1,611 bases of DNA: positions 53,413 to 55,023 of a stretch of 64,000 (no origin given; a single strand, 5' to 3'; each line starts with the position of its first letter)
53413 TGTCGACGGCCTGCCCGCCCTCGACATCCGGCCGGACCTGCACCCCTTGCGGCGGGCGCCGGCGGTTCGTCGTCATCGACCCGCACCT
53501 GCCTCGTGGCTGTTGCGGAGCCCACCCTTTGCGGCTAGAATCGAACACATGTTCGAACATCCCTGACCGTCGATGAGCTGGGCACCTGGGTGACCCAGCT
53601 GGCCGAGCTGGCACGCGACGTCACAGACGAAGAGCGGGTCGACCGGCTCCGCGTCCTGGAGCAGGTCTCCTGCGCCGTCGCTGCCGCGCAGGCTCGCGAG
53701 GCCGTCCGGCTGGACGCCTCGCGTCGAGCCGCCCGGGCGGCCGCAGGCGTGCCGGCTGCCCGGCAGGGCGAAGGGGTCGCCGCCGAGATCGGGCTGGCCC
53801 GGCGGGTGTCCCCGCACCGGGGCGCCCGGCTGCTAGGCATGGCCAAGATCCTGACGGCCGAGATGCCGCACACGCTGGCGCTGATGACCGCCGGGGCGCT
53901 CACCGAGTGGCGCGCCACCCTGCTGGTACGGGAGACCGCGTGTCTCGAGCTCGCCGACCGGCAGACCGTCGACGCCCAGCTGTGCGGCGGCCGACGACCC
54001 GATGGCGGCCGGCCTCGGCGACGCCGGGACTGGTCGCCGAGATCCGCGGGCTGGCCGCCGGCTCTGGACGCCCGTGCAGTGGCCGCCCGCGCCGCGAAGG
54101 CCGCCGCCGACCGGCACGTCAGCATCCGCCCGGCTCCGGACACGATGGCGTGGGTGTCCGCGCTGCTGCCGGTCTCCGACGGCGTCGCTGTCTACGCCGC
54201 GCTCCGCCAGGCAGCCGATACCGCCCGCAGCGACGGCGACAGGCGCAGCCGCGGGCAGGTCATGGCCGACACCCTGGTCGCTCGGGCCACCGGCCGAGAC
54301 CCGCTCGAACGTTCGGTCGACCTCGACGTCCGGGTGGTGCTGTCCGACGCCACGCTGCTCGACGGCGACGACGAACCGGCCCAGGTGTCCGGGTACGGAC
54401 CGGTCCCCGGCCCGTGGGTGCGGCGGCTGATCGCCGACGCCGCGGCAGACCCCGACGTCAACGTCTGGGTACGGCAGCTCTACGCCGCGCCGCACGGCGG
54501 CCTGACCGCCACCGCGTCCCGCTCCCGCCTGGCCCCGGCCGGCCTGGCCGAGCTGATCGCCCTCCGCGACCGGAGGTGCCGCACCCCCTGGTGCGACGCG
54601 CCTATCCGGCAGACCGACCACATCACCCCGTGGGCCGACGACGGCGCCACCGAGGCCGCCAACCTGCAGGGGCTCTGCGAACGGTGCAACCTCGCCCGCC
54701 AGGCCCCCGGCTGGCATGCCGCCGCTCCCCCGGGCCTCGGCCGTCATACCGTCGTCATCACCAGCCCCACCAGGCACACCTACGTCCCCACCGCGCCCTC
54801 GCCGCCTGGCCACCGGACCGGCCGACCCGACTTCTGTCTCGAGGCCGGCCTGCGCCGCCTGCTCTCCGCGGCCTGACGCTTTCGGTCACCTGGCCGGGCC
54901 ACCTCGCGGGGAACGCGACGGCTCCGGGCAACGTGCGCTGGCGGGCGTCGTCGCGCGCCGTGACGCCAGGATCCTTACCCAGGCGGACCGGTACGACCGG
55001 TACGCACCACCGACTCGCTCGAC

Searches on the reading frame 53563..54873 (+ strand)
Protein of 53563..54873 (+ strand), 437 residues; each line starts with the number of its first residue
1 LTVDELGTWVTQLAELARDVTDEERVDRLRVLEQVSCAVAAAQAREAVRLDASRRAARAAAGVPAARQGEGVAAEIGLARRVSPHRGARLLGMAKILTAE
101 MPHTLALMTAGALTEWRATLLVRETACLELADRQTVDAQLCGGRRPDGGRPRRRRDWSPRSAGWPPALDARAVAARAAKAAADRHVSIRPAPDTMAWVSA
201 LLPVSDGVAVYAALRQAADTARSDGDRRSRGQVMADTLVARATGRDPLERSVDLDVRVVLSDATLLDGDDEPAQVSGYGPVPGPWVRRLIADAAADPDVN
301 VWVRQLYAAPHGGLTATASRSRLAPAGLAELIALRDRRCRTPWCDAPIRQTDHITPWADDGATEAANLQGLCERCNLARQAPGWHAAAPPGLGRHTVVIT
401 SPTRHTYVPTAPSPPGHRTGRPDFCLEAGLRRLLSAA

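Call 35: search_protein_families(library=pfam, proteins=[window:53563-54873:+], max_evalue=0.01)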
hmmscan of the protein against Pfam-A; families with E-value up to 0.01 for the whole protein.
window:53563-54873:+ (437 aa): 1 family
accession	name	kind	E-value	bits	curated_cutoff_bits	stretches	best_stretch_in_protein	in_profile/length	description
PF01844.29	HNH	-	5.2e-07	30.1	21.4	1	350-378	15-43/47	HNH endonuclease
